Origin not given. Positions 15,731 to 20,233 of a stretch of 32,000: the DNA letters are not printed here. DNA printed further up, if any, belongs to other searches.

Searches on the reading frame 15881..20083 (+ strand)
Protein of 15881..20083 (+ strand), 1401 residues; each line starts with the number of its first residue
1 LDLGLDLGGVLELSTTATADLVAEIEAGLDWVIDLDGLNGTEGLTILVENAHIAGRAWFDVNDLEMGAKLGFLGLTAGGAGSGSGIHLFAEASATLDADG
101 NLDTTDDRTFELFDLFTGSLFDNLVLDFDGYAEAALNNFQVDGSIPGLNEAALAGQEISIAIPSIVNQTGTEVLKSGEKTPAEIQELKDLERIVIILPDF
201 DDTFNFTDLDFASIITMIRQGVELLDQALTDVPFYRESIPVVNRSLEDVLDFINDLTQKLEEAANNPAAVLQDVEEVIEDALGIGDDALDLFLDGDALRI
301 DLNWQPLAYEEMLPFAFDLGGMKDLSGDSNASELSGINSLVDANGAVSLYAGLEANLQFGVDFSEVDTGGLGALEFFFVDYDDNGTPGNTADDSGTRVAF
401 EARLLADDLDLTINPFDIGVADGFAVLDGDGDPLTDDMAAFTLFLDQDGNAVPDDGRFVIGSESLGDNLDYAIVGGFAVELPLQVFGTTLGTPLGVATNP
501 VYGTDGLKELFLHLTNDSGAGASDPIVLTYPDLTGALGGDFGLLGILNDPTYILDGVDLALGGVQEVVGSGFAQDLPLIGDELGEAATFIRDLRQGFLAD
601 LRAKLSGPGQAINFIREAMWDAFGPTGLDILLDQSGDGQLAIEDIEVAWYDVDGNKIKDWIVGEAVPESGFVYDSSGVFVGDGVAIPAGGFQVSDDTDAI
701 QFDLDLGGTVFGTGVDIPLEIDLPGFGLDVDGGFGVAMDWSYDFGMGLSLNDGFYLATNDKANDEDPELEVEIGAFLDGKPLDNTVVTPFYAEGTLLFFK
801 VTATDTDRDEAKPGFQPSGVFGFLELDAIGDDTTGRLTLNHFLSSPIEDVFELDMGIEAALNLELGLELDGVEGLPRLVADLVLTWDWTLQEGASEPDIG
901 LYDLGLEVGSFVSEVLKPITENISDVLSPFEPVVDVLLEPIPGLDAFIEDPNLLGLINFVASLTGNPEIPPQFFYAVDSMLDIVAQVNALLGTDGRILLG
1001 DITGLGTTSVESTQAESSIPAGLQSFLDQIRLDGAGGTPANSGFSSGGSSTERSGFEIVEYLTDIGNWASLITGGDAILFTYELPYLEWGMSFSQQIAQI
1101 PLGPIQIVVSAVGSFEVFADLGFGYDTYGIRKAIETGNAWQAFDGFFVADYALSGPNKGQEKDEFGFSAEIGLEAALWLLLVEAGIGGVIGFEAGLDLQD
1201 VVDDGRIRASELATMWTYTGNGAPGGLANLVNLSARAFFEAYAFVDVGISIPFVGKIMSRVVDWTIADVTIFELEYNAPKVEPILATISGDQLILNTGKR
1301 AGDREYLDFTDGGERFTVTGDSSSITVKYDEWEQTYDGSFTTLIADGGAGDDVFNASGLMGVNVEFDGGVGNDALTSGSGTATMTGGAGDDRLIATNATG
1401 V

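Call 7: search_protein_families(library=pfam, proteins=[window:15881-20083:+], max_evalue=1)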
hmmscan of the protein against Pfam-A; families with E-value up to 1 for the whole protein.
window:15881-20083:+ (1401 aa): 1 family
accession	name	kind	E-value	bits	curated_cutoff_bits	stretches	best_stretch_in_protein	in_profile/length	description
PF23438.1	DUF7123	-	0.077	13.6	27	1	393-432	16-52/70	Domain of unknown function (DUF7123)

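Call 8: search_protein_families(library=ncbifam, proteins=[window:15881-20083:+], max_evalue=1)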
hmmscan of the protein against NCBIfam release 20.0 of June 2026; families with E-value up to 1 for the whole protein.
window:15881-20083:+ (1401 aa): 1 family
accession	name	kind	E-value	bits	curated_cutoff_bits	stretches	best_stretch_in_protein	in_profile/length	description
NF033943.0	RTX_toxin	subfamily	0.048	11.8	1000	1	1311-1393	711-790/930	RTX family hemolysin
